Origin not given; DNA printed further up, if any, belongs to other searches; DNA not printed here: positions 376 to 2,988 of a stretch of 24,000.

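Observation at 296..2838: PHP-phosphoesterase/ABC-ATPase fusion with a tightly coupled acidic 75-aa partner: candidate two-gene defence module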

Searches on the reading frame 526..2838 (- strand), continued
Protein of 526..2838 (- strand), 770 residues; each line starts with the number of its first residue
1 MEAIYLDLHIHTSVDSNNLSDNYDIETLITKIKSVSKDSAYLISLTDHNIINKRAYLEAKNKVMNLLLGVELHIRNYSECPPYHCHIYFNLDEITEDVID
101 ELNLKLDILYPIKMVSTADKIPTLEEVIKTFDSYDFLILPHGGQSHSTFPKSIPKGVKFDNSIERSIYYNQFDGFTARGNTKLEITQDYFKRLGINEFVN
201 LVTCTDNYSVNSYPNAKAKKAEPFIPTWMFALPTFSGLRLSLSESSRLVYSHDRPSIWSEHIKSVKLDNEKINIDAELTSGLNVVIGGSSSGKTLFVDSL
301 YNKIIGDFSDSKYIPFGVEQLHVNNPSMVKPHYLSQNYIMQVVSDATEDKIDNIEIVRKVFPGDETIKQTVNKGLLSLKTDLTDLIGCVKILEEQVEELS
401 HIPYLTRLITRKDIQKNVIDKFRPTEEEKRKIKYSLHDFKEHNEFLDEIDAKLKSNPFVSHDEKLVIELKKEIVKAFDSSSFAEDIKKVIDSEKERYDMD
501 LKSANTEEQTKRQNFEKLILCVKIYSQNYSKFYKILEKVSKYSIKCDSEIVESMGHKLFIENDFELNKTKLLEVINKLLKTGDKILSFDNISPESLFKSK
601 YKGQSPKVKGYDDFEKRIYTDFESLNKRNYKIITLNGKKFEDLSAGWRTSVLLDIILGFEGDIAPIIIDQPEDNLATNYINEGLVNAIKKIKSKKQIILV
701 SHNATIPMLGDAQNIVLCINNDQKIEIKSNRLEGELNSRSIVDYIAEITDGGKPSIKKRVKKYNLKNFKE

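Call 44: search_dna_similar(query=window:526-2838:-, collection=plasmids, mode=protein, max_rows=25, max_evalue=0.00001)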
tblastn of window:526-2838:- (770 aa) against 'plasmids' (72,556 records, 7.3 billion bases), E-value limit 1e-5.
Records with a match: 496; places in all: 507; records where one place covers at least 80% of the query: 0.
Best place of each record, by identity: <60% 496.
By first word of the organism name: Escherichia 139; Klebsiella 106; Piscirickettsia 34; Enterobacter 27; Serratia 19; Yersinia 17; Citrobacter 16; Listeria 15; Pseudomonas 13; Staphylococcus 11; and 40 more.
By predicted mobility (MOB-suite, as given by PLSDB): conjugative 319; non-mobilizable 103; mobilizable 74.
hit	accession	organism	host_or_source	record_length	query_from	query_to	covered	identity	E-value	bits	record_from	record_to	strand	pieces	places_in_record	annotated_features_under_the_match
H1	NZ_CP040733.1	Staphylococcus hominis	Homo sapiens,bacterial colony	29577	353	763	53%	26.9%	9e-10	70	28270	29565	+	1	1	TrlF family AAA-like ATPase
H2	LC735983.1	Raoultella planticola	-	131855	419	765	45%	25.7%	6e-14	84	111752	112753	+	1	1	recG: ATP-dependent DNA helicase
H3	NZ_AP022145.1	Klebsiella quasipneumoniae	-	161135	419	765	45%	25.7%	1e-13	83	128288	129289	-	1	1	TrlF family AAA-like ATPase | RNA-binding domain-containing protein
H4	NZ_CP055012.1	Klebsiella quasipneumoniae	Shek Wu Hui WWTPs_72 WWTPs effluent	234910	419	765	45%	25.7%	1e-13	83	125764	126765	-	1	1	TrlF family AAA-like ATPase | RNA-binding domain-containing protein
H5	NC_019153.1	Klebsiella pneumoniae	-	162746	419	765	45%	24.5%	2e-12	79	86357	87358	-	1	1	TrlF family AAA-like ATPase | RNA-binding domain-containing protein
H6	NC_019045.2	Escherichia coli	-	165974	419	765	45%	24.5%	2e-12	79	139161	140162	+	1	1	TrlF family AAA-like ATPase | RNA-binding domain-containing protein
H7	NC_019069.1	Escherichia coli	-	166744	419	765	45%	24.5%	2e-12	79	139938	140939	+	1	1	TrlF family AAA-like ATPase | RNA-binding domain-containing protein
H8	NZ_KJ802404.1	Escherichia coli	Homo sapiens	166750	419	765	45%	24.5%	2e-12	79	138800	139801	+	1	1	TrlF family AAA-like ATPase | RNA-binding domain-containing protein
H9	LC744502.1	Escherichia coli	-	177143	419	765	45%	24.5%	2e-12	79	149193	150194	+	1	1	hypothetical protein | transcriptional regulator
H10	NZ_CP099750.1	Klebsiella pneumoniae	Homo sapiens,Rectal swab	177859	419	765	45%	24.5%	2e-12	79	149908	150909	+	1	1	TrlF family AAA-like ATPase | RNA-binding domain-containing protein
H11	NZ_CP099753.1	Escherichia coli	Homo sapiens,Rectal swab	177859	419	765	45%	24.5%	2e-12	79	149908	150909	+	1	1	TrlF family AAA-like ATPase | RNA-binding domain-containing protein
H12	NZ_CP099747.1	Klebsiella pneumoniae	Homo sapiens,sputum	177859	419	765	45%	24.5%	2e-12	79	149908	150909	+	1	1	TrlF family AAA-like ATPase | RNA-binding domain-containing protein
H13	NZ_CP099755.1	Escherichia coli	Homo sapiens,Rectal swab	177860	419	765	45%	24.5%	2e-12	79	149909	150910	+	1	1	TrlF family AAA-like ATPase | RNA-binding domain-containing protein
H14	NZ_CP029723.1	Klebsiella pneumoniae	-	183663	419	765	45%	24.5%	2e-12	79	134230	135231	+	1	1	TrlF family AAA-like ATPase | RNA-binding domain-containing protein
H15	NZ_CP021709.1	Klebsiella pneumoniae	-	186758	419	765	45%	24.5%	2e-12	79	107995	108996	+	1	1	TrlF family AAA-like ATPase | RNA-binding domain-containing protein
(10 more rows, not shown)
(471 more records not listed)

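Call 45: search_dna_similar(query=window:526-2838:-, collection=phages, mode=protein, max_rows=25, max_evalue=0.00001)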
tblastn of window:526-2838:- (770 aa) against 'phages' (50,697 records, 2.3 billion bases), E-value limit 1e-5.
Records with a match: 6; places in all: 6; records where one place covers at least 80% of the query: 0.
Best place of each record, by identity: <60% 6.
By first word of the organism name: Listeria 2; Yersinia 2; Streptococcus 1; Vibrio 1.
By host as written in the record: Listeria monocytogenes 2; Yersinia enterocolitica 2; Streptococcus suis ZKB4 1; Vibrio cyclitrophicus 10N.286.54.E11 1.
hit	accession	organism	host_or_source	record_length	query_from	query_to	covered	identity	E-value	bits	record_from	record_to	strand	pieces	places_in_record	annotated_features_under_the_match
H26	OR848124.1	Listeria phage LM 4-14-1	Listeria monocytogenes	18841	633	765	17%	35.6%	1e-7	62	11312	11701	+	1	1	record has no annotation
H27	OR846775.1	Listeria phage LM 4-11-1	Listeria monocytogenes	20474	633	765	17%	35.6%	1e-7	62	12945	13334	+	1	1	record has no annotation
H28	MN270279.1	Streptococcus phage phi-SsuZKB4_rum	Streptococcus suis ZKB4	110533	616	763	19%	30.5%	7e-7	59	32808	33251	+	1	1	hypothetical protein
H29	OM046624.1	Yersinia phage vB_YenM_42.18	Yersinia enterocolitica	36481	634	765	17%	34.1%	4e-8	63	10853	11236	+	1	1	chromosome partition protein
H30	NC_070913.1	Yersinia phage vB_YenM_42.18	Yersinia enterocolitica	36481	634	765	17%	34.1%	4e-8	63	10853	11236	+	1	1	chromosome partition protein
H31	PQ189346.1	Vibrio phage 10N.286.54.E11_PE001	Vibrio cyclitrophicus 10N.286.54.E11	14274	638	765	17%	32.8%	2e-8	64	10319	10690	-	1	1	hypothetical protein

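Call 46: get_annotated_region(hit=H6, flank=6000)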
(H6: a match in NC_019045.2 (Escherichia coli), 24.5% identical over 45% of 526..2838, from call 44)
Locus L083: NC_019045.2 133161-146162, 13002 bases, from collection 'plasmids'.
description: Escherichia coli plasmid pNDM102337, complete sequence
organism: Escherichia coli (NCBI taxid 562)
taxonomy: Bacteria; Pseudomonadota; Gammaproteobacteria; Enterobacterales; Enterobacteriaceae; Escherichia; Escherichia coli
host: -; source: -; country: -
typing (MOB-suite, as given by PLSDB): conjugative; replicon IncC; relaxase MOBH,MOBH; mating-pair formation MPF_F
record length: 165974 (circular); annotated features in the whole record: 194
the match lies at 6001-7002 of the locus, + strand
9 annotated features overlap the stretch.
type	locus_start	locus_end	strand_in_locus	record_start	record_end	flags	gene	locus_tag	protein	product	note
CDS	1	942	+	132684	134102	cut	-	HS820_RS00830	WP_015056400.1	TnsD family Tn7-like transposition protein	-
CDS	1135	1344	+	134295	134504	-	-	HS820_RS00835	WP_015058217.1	helix-turn-helix domain-containing protein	-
CDS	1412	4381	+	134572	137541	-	-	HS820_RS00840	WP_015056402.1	type I restriction endonuclease subunit R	-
CDS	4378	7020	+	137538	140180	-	-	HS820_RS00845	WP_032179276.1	TrlF family AAA-like ATPase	-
CDS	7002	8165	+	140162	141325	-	-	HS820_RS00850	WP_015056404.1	RNA-binding domain-containing protein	-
CDS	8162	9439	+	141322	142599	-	-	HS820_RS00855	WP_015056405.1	restriction endonuclease subunit S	GO:0006304 - DNA modification [Evidence IEA]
CDS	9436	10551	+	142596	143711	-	-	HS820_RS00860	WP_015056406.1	AAA family ATPase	-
CDS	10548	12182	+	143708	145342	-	-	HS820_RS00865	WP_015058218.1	type I restriction-modification system subunit M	GO:0009307 - DNA restriction-modification system [Evidence IEA]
CDS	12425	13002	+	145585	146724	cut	-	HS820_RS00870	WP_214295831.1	hypothetical protein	-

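Call 47: get_annotated_region(hit=H1, flank=6000)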
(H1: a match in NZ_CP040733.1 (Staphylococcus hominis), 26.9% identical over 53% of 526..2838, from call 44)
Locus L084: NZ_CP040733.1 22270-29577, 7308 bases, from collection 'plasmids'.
description: Staphylococcus hominis strain S34-1 plasmid unnamed1, complete sequence
organism: Staphylococcus hominis (NCBI taxid 1290)
taxonomy: Bacteria; Bacillota; Bacilli; Bacillales; Staphylococcaceae; Staphylococcus; Staphylococcus hominis
host: -; source: Homo sapiens,bacterial colony; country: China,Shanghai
typing (MOB-suite, as given by PLSDB): non-mobilizable; replicon rep_cluster_2341,rep_cluster_418
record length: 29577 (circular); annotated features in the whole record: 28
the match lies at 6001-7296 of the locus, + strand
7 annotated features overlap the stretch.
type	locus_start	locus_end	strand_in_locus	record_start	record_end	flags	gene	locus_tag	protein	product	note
CDS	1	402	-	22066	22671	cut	-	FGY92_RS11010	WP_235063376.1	hypothetical protein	-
CDS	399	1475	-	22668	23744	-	-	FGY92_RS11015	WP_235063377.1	cell division protein FtsK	-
CDS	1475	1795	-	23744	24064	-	-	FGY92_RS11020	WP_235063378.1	hypothetical protein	-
CDS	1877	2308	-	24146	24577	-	-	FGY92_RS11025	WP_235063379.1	sigma-70 family RNA polymerase sigma factor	GO:0006352 - DNA-templated transcription initiation [Evidence IEA]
CDS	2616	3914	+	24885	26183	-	-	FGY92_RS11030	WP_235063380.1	helix-turn-helix transcriptional regulator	-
CDS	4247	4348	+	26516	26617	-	-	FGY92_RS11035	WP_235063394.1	type I toxin-antitoxin system Fst family toxin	-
CDS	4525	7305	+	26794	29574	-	-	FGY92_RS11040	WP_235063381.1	TrlF family AAA-like ATPase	-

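Call 55: predict_structure(alignment_id=A1)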
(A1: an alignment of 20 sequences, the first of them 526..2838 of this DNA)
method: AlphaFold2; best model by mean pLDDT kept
length: 770 residues; sequences in the alignment: 20
mean_pLDDT: 74.6   pTM: 0.47
mean pLDDT of the five models: 74.6, 66.2, 66.0, 65.4, 58.5
residues with pLDDT >= 90: 143; 70-90: 374; 50-70: 148; < 50: 105
segments of 3 or more residues with pLDDT < 50: 1-4, 142-145, 159-219, 231-249, 346-349, 675-677, 765-770
pLDDT, mean of each block of 10 residues (from residue 1): 55 82 83 71 83 91 83 81 80 89 94 79 86 75 53 58 43 37 45 39 37 45 51 41 42 55 90 89 78 86 88 87 80 78 57 66 76 90 95 90 69 63 70 82 90 82 86 88 83 78 69 83 91 93 79 81 87 93 90 92 81 92 84 86 78 76 76 52 67 76 69 85 86 83 75 54 45
secondary structure, 60 per line:
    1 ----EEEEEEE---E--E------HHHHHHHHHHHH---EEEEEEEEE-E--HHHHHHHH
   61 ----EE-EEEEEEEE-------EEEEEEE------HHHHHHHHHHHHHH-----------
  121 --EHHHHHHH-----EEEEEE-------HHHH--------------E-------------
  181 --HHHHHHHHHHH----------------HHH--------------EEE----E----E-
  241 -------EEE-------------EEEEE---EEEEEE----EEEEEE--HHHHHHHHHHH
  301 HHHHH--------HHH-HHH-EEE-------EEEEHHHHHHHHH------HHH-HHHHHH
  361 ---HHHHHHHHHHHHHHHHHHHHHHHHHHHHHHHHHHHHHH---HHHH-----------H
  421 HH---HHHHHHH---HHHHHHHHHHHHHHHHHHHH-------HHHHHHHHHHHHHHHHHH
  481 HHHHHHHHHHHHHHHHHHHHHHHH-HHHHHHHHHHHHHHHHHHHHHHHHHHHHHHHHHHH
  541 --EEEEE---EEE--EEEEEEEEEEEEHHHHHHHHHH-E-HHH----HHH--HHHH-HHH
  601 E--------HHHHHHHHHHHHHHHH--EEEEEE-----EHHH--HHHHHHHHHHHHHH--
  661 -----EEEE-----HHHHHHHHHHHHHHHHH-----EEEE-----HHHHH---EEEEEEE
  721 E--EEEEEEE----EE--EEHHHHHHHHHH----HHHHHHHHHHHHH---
elements in order (helices of 4 or more, strands of 3 or more residues): E5-11 H25-36 E40-48 H53-60 E68-75 E83-89 H96-109 H124-130 E136-141 H149-152 H183-193 E227-229 E248-250 E264-268 E272-277 E282-287 H290-305 E322-324 E332-335 H336-344 H355-360 H364-401 H405-408 H426-432 H436-455 H463-504 H506-540 E543-547 E551-553 E556-567 H568-577 H593-596 H610-625 E628-633 H645-658 E666-669 H675-691 E697-700 H706-710 E714-721 E724-730 H741-750 H755-767

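Call 56: search_protein_representatives(alignment_id=A1)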
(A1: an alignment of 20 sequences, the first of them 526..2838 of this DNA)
Query: 20 sequences, 771 profile positions. Proteins with E-value up to 0.001 (for the whole library): 6013; up to 1e-10: 3646; up to 1e-30: 126. The best 150 are listed.
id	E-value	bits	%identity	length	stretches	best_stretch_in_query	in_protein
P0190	3.2e-280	948.3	-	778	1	1-770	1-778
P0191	7.8e-278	940.4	-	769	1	1-770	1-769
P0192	6.3e-271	917.6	-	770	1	1-771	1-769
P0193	3.3e-269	911.9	-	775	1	1-771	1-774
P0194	3.2e-265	898.7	-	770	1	1-769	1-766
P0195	2.5e-259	879.2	-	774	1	1-771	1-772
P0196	3.2e-257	872.3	-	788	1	1-770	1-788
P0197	1.2e-255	867.1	-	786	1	1-770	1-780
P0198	3.8e-248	842.2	-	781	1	2-771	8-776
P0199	1.1e-245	834.2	-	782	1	1-769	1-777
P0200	7.9e-240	814.7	-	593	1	1-592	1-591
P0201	1.6e-239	813.8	-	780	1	1-769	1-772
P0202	1.3e-236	804.1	-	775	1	1-771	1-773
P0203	7.2e-225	765.3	-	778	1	1-771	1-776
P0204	7.4e-217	738.8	-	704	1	81-769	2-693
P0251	5.8e-46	173.7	-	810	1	6-771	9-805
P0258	7.1e-42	160.1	-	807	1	6-768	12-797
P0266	2.3e-37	145.2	-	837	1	5-769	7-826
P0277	4.7e-35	137.6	-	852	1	5-767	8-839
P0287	5.7e-33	130.7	-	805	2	632-768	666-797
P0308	4.8e-31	124.3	-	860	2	603-766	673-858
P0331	6.6e-29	117.3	-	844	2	372-766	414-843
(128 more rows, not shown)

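Call 59: fold_search(model_id=the predicted structure, library=pdb)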
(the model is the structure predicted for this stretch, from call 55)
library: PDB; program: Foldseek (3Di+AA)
matches with E <= 10: 868; with E <= 0.001: 46
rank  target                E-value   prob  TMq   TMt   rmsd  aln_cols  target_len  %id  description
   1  6yvv_B                1.3e-06  1.00  0.21  0.32  27.2       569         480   11  Condensin complex from S.cerevisiae ATP-free apo bridged state (released 2020-07-15)
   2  6qj1                  1.8e-06  1.00  0.21  0.35  22.3       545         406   12  Crystal structure of the C. thermophilum condensin Smc2 ATPase head (crystal from I) (released 2019-07-03)
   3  5xns_A                3.5e-06  1.00  0.21  0.38  17.3       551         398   11  Crystal structure of the Smc head domain with an extended coiled coil bound to the C-terminal domain of ScpA derived f (released 2017-08-02)
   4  4ux3_A                4.5e-06  1.00  0.21  0.33  24.6       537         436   13  cohesin Smc3-HD:Scc1-N complex from yeast (released 2014-12-03)
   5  9qxu_A                8.6e-06  1.00  0.14  0.15  45.0       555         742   11  JetABC DNA loaded state monomer (open) (released 2025-10-01)
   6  9qxu_B                1.1e-05  1.00  0.14  0.15  45.7       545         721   10  JetABC DNA loaded state monomer (open) (released 2025-10-01)
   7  9qxx_B                1.2e-05  1.00  0.16  0.16  44.4       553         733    9  JetABC DNA loaded state dimer (released 2025-10-01)
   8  9qxt_A                1.7e-05  1.00  0.15  0.15  43.7       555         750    9  E. coli JetABC dimer in the DNA boarding-holding state (released 2025-10-01)
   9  6qpq_C                3.6e-05  1.00  0.20  0.37  20.9       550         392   10  The structure of the cohesin head module elucidates the mechanism of ring opening (released 2020-02-05)
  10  9qxx_A                4.3e-05  0.99  0.15  0.16  46.4       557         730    9  JetABC DNA loaded state dimer (released 2025-10-01)
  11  8v46_A                5.3e-05  1.00  0.19  0.32  24.1       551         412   11  CryoEM structure of AriA-AriB complex (Form I) (released 2024-06-26)
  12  8i4w_B                5.3e-05  1.00  0.17  0.26  21.3       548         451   14  Cryo-EM structure of 5-subunit Smc5/6 head region (released 2024-06-26)
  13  3auy_B                6.2e-05  1.00  0.20  0.40  21.5       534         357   13  Crystal structure of Rad50 bound to ADP (released 2011-05-25)
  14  8v46_B                6.2e-05  1.00  0.19  0.33  24.6       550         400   12  CryoEM structure of AriA-AriB complex (Form I) (released 2024-06-26)
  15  7w1m_A                7.3e-05  1.00  0.20  0.35  23.0       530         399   11  Cryo-EM structure of human cohesin-CTCF-DNA complex (released 2023-05-31)
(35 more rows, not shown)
